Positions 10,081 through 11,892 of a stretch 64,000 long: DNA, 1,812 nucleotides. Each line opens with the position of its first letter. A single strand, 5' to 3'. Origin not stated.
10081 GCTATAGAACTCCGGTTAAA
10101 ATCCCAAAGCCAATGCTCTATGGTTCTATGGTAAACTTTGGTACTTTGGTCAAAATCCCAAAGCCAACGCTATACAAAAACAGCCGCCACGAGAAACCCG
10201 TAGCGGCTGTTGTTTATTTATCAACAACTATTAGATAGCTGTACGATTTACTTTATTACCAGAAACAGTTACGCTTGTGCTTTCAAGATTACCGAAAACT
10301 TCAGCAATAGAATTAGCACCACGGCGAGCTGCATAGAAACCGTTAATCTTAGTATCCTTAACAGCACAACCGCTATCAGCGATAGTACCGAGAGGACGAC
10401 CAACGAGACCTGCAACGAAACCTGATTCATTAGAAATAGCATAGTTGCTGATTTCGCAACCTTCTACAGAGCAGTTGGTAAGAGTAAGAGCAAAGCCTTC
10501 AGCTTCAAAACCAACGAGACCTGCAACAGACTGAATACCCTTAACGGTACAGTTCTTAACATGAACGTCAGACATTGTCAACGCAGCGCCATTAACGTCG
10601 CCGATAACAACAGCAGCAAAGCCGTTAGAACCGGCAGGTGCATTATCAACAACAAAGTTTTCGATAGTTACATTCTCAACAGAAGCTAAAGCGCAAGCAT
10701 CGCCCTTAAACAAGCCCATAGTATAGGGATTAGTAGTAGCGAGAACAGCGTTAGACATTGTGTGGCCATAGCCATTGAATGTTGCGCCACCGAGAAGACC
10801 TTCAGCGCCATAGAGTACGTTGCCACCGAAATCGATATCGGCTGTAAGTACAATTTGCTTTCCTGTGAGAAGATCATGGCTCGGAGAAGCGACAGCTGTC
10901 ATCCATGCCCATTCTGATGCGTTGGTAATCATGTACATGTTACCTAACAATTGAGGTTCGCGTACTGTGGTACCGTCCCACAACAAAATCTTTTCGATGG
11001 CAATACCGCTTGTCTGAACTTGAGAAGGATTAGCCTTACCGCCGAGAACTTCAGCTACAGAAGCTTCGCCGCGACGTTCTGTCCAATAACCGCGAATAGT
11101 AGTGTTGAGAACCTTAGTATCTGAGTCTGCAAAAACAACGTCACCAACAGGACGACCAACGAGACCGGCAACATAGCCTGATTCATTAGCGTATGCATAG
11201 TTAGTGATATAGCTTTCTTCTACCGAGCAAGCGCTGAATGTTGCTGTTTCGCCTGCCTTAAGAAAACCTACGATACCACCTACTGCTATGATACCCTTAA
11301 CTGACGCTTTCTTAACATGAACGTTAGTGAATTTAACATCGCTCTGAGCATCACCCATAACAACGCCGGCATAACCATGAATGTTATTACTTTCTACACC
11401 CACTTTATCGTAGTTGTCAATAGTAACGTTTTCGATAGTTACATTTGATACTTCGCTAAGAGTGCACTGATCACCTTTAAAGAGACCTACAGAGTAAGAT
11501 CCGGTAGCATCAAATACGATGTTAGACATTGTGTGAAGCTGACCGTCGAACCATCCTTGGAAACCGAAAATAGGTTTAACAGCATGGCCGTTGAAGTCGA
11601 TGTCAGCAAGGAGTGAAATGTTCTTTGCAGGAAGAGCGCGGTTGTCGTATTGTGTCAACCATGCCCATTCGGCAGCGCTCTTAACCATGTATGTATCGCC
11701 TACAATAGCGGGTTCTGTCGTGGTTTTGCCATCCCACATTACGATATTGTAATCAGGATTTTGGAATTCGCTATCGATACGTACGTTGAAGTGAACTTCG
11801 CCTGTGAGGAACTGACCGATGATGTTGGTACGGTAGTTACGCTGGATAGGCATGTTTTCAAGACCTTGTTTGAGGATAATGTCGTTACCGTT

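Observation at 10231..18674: Type V (Mfa/Fim-like) pilus-type operon whose two big subunits are fimbrillin-GLUG beta-helix fusions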

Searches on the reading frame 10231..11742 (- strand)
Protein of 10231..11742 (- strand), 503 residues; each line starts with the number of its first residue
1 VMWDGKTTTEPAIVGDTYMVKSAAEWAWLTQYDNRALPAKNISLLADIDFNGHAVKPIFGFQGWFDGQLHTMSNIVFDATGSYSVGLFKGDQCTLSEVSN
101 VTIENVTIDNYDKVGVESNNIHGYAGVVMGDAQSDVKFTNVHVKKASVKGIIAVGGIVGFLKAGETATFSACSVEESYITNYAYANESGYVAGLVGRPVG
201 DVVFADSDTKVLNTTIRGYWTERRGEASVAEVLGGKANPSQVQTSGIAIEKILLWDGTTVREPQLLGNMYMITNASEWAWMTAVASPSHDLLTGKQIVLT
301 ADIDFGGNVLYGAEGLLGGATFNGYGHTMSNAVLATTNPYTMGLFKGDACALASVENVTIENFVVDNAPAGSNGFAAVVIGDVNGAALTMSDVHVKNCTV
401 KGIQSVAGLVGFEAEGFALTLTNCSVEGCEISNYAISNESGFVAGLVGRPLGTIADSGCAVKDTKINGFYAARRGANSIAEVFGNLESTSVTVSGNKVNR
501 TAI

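Call 43: predict_structure(alignment_id=A3)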
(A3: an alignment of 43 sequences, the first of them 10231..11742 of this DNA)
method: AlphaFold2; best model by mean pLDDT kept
length: 503 residues; sequences in the alignment: 43
mean_pLDDT: 90.9   pTM: 0.69
mean pLDDT of the five models: 90.9, 88.4, 88.0, 86.1, 84.7
residues with pLDDT >= 90: 345; 70-90: 137; 50-70: 21; < 50: 0
segments of 3 or more residues with pLDDT < 50: none
pLDDT, mean of each block of 10 residues (from residue 1): 87 97 95 75 98 91 97 90 87 92 97 72 92 97 98 96 98 98 81 98 97 96 89 94 96 79 90 89 71 92 89 81 97 85 81 95 87 88 90 98 95 92 98 88 94 95 95 88 86 93 88
secondary structure, 60 per line:
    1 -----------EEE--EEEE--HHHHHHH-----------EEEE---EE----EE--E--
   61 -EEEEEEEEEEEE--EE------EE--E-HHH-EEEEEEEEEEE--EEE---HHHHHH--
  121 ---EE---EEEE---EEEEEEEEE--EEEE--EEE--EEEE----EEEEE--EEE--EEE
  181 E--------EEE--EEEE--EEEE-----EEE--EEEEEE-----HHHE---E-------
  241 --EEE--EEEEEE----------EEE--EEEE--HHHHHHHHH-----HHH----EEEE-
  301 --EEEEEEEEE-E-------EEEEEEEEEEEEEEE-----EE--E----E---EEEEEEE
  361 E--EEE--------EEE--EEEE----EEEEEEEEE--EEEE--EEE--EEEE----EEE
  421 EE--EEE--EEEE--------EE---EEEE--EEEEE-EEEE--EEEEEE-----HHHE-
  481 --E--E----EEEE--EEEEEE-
elements in order: E12-14 E17-20 H23-29 E41-44 E62-73 E94-104 E107-109 H113-118 E129-132 E136-144 E147-150 E153-155 E158-161 E166-170 E173-175 E178-181 E190-192 E195-198 E201-204 E210-212 E215-220 E243-245 E248-253 E264-266 E269-272 H275-283 E296-299 E303-311 E321-335 E354-361 E364-366 E375-377 E380-383 E388-396 E399-402 E405-407 E410-413 E418-422 E425-427 E430-433 E447-450 E453-457 E459-462 E465-470 E491-494 E497-502

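Call 47: fold_search(model_id=the predicted structure, library=pdb)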
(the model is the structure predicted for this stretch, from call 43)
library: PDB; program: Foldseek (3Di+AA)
matches with E <= 10: 432; with E <= 0.001: 6
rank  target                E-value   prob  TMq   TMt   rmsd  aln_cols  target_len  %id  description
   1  3n6z                  1.6e-04  1.00  0.27  0.36   7.6       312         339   15  Crystal structure of a putative immunoglobulin A1 protease (BACOVA_03286) from Bacteroides ovatus at 1.30 A resolution (released 2010-07-21)
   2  7o7t                  3.2e-04  0.82  0.18  0.14  24.0       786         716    9  Structure of the PL6 family alginate lyase Patl3640 from Pseudoalteromonas atlantica T6c in complex with 4-deoxy-L-eryth (released 2021-07-28)
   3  7xzd_B                3.9e-04  0.87  0.17  0.19  18.8       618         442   10  Mutant (F179A) of the N-terminal domain of fucoidan lyase FdlA (released 2022-09-28)
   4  7xz9_A                4.4e-04  0.92  0.19  0.21  18.6       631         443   10  Mutant (E236A) of the N-terminal domain of fucoidan lyase FdlA (released 2022-09-28)
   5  7xza_A                6.7e-04  0.80  0.17  0.19  18.6       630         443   10  Mutant (Y242F) of the N-terminal domain of fucoidan lyase FdlA (released 2022-09-28)
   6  9beu_B                8.3e-04  0.85  0.18  0.16  18.5       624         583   10  Structure of GH110B in complex with a lambda-carrageenan oligosaccharide (released 2025-08-27)
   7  7jw4_A                1.1e-03  0.87  0.18  0.16  17.9       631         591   11  Crystal structure of PdGH110B in complex with D-galactose (released 2020-11-04)
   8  7xzb_A                1.3e-03  0.85  0.19  0.21  18.4       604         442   10  Mutant (Y242A) of the N-terminal domain of fucoidan lyase FdlA (released 2022-09-28)
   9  7dmk_A                1.3e-03  0.21  0.12  0.09  23.9       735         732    8  PL6 alginate lyase BcAlyPL6 (released 2021-10-06)
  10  7xzd_A                1.8e-03  0.23  0.12  0.13  18.2       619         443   10  Mutant (F179A) of the N-terminal domain of fucoidan lyase FdlA (released 2022-09-28)
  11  7jwf_B                2.4e-03  0.57  0.17  0.15  18.2       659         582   10  Crystal structure of PdGH110B D344N in complex with alpha-(1,3)-galactobiose (released 2020-11-04)
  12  7dmk_B                2.5e-03  0.30  0.15  0.12  24.3       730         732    9  PL6 alginate lyase BcAlyPL6 (released 2021-10-06)
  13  5lw3                  2.6e-03  0.72  0.16  0.19  18.0       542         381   12  Azotobacter vinelandii Mannuronan C-5 epimerase AlgE6 A-module (released 2017-10-25)
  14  1tsp                  2.6e-03  0.38  0.13  0.12  18.3       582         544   11  CRYSTAL STRUCTURE OF P22 TAILSPIKE PROTEIN: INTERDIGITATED SUBUNITS IN A THERMOSTABLE TRIMER (released 1995-09-15)
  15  7xze_A                2.7e-03  0.75  0.19  0.21  18.4       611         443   10  Mutant (H176A) of the N-terminal domain of fucoidan lyase FdlA (released 2022-09-28)
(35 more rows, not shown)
